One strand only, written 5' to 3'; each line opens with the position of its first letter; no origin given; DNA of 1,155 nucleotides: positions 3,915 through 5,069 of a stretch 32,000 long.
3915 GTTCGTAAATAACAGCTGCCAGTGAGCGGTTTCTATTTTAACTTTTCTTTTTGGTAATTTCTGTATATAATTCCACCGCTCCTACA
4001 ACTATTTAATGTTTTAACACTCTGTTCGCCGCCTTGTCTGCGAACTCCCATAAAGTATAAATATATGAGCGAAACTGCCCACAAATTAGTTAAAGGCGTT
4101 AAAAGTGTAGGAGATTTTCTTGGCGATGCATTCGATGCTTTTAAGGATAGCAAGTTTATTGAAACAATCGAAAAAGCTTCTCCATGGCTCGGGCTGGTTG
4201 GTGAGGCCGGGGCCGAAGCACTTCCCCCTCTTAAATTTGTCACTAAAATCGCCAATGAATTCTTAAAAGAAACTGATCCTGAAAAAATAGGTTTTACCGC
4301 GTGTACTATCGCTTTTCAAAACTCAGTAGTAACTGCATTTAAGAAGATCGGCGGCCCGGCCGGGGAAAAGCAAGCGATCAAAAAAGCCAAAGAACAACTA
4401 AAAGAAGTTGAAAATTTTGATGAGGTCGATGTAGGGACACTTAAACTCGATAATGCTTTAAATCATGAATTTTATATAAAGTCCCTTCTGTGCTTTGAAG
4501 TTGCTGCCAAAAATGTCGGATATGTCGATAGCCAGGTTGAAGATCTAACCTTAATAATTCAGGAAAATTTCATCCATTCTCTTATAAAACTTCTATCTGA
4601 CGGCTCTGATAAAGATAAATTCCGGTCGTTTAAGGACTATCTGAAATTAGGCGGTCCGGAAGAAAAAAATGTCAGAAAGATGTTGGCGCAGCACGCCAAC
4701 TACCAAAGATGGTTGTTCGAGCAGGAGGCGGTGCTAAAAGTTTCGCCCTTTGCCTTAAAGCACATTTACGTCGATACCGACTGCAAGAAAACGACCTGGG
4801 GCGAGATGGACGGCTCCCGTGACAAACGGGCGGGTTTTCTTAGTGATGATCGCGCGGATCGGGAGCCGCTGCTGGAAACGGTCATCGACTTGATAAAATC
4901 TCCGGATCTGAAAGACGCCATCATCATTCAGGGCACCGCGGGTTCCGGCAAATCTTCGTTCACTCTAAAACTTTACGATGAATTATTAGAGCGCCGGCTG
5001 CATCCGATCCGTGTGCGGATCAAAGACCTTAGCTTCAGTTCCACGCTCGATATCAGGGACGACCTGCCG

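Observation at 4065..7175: Solo NACHT/STAND NTPase with pentapeptide-repeat sensor-like C-terminus and an unassigned ~290-aa N-terminal domain: candidate NLR-type conflict/defence gene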

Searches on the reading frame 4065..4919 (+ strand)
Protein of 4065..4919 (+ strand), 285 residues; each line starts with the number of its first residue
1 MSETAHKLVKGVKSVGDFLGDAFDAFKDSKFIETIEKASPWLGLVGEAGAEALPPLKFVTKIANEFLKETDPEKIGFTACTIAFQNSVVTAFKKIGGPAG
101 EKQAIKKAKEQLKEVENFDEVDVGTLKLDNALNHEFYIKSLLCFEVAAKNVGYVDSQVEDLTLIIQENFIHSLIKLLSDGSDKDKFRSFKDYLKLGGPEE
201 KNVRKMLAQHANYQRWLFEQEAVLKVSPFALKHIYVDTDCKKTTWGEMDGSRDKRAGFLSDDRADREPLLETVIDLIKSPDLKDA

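Call 10: search_protein_families(library=pfam, proteins=[window:4065-4919:+], max_evalue=1)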
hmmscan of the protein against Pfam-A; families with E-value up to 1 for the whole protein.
window:4065-4919:+ (285 aa): 1 family
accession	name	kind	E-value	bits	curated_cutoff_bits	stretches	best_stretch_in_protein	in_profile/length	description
PF18963.5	DUF5703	-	0.12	12.4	33.2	1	201-216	16-31/51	Family of unknown function (DUF5703)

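Call 27: predict_structure(alignment_id=A2)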
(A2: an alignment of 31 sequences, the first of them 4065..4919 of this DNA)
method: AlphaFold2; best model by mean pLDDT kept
length: 285 residues; sequences in the alignment: 31
mean_pLDDT: 76.1   pTM: 0.65
mean pLDDT of the five models: 76.1, 75.2, 73.1, 70.5, 69.0
residues with pLDDT >= 90: 45; 70-90: 164; 50-70: 55; < 50: 21
segments of 3 or more residues with pLDDT < 50: 1-5, 43-58
pLDDT, mean of each block of 10 residues (from residue 1): 50 80 71 66 42 41 68 87 91 87 75 76 85 92 90 92 94 81 77 79 78 80 75 74 76 68 76 83 70
secondary structure, 60 per line:
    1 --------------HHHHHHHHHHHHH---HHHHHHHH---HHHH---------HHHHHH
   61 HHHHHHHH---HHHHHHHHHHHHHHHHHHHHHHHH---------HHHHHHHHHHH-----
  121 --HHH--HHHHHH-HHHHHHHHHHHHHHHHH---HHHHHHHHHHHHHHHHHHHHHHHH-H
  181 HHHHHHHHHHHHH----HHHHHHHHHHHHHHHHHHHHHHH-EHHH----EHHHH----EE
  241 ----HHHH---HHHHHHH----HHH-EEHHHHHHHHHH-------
elements in order: H15-27 H31-38 H42-45 H55-68 H72-95 H105-115 H128-133 H135-151 H155-178 H180-193 H198-220 H231-234 H245-248 H252-258 H269-278

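Call 31: fold_search(model_id=the predicted structure, library=pdb)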
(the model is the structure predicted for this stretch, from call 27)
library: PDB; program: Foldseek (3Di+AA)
matches with E <= 10: 446; with E <= 0.001: 0
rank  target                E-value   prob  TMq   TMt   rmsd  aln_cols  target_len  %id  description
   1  6w2q                  2.5e-01  0.20  0.15  0.18  16.2       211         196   12  Junction 34, DHR53-DHR4 (released 2020-04-15)
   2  5q0q_A                3.6e-01  0.11  0.13  0.16  20.3       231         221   12  Ligand binding to FARNESOID-X-RECEPTOR (released 2017-07-05)
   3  6a5w_A                3.8e-01  0.08  0.12  0.14  20.1       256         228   12  FXR-LBD with HNC143 and SRC1 (released 2018-10-10)
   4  3adt_B                4.0e-01  0.08  0.12  0.13  20.5       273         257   10  Human PPARgamma ligand-binding domain in complex with 5-hydroxy-indole acetate (released 2010-12-22)
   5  3oab_C                4.2e-01  0.21  0.18  0.21  17.3       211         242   12  Mint deletion mutant of heterotetrameric geranyl pyrophosphate synthase in complex with ligands (released 2010-11-03)
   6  7ue2_A                4.4e-01  0.15  0.15  0.14  18.2       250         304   15  Crystal structure of designed helical repeat protein RPB_PLP3_R6 bound to PLPx6 peptide (released 2023-03-29)
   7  5q0t_A                4.8e-01  0.10  0.13  0.16  20.1       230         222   12  Ligand binding to FARNESOID-X-RECEPTOR (released 2017-07-05)
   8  1knu_A                5.2e-01  0.07  0.12  0.12  18.8       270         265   11  LIGAND BINDING DOMAIN OF THE HUMAN PEROXISOME PROLIFERATOR ACTIVATED RECEPTOR GAMMA IN COMPLEX WITH A SYNTHETIC AGONIS (released 2002-12-19)
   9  2q6s_A                5.7e-01  0.06  0.11  0.12  18.4       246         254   11  2.4 angstrom crystal structure of PPAR gamma complexed to BVT.13 without co-activator peptides (released 2007-10-23)
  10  6dha_A                5.7e-01  0.06  0.12  0.13  19.8       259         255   10  Crystal Structure of Human PPARgamma Ligand Binding Domain in Complex with Hydroxy Pioglitazone (M-IV) (released 2019-03-13)
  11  3bej_A                6.0e-01  0.09  0.14  0.16  21.4       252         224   11  Structure of human FXR in complex with MFA-1 and co-activator peptide (released 2008-03-18)
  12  5xzx_A                6.0e-01  0.09  0.15  0.12  16.8       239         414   13  Crystal structure of importin-alpha3 bound to the nuclear localization signal of Ran-binding protein 3 (released 2017-08-09)
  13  7qbg_A                6.3e-01  0.08  0.13  0.11  18.0       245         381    8  TC:CD320 in complex with nanobody TC-Nb4 (released 2022-03-16)
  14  7e2o_B                6.3e-01  0.05  0.11  0.12  21.8       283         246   11  X-ray Crystal structure of PPARgamma R288H mutant. (released 2022-01-19)
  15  2qk1                  6.9e-01  0.12  0.14  0.16  17.2       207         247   14  Structural Basis of Microtubule Plus End Tracking by XMAP215, CLIP-170 and EB1 (released 2007-10-02)
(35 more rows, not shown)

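Call 83: fold_search(model_id=the predicted structure, library=viral)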
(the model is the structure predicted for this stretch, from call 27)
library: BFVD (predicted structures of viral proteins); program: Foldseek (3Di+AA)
matches with E <= 10: 400; with E <= 0.001: 0
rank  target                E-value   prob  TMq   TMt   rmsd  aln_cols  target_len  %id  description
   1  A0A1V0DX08            6.4e-02  0.33  0.14  0.08  19.2       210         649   13  Tape measure protein [Synechococcus virus S-ESS1]
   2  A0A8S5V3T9            1.3e-01  0.14  0.13  0.13  21.0       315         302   10  Uncharacterized protein [Siphoviridae sp. cttKr9]
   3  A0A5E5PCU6            2.1e-01  0.11  0.13  0.08  24.3       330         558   14  (no name in the UniProt tables at hand)
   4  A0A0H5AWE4            2.5e-01  0.08  0.12  0.06  22.2       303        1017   12  (no name in the UniProt tables at hand)
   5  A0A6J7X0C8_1          4.2e-01  0.11  0.16  0.07  19.6       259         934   10  Caudovirus, tape measure, N-terminal (Fragment) [uncultured Caudovirales phage]
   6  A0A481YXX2            4.4e-01  0.13  0.16  0.12  17.5       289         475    9  ADP-ribosylglycohydrolase [Marseillevirus LCMAC202]
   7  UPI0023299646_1       5.0e-01  0.08  0.13  0.05  21.4       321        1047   12  (no name look-up for this kind of identifier)
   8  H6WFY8                5.3e-01  0.11  0.16  0.16  21.0       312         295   15  Virion structural protein and packaging [Cyanophage S-TIM5]
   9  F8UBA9                5.5e-01  0.09  0.15  0.16  24.5       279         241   12  (no name in the UniProt tables at hand)
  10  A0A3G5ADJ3            6.0e-01  0.06  0.13  0.08  22.2       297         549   13  Guanine nucleotide exchange factor [Satyrvirus sp.]
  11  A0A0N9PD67            6.3e-01  0.13  0.14  0.21  15.9       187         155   11  (no name in the UniProt tables at hand)
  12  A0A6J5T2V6            6.6e-01  0.08  0.14  0.09  19.2       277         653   14  Uncharacterized protein [uncultured Caudovirales phage]
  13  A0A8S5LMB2            6.9e-01  0.13  0.16  0.25  13.1       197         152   12  Uncharacterized protein [Podoviridae sp. ctiuS14]
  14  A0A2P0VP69            7.3e-01  0.07  0.14  0.08  19.6       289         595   11  E2 ubiquitin-conjugating enzyme [Tetraselmis virus 1]
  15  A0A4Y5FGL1            7.6e-01  0.16  0.17  0.24  19.8       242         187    9  Holin [Lactobacillus phage 3-521]
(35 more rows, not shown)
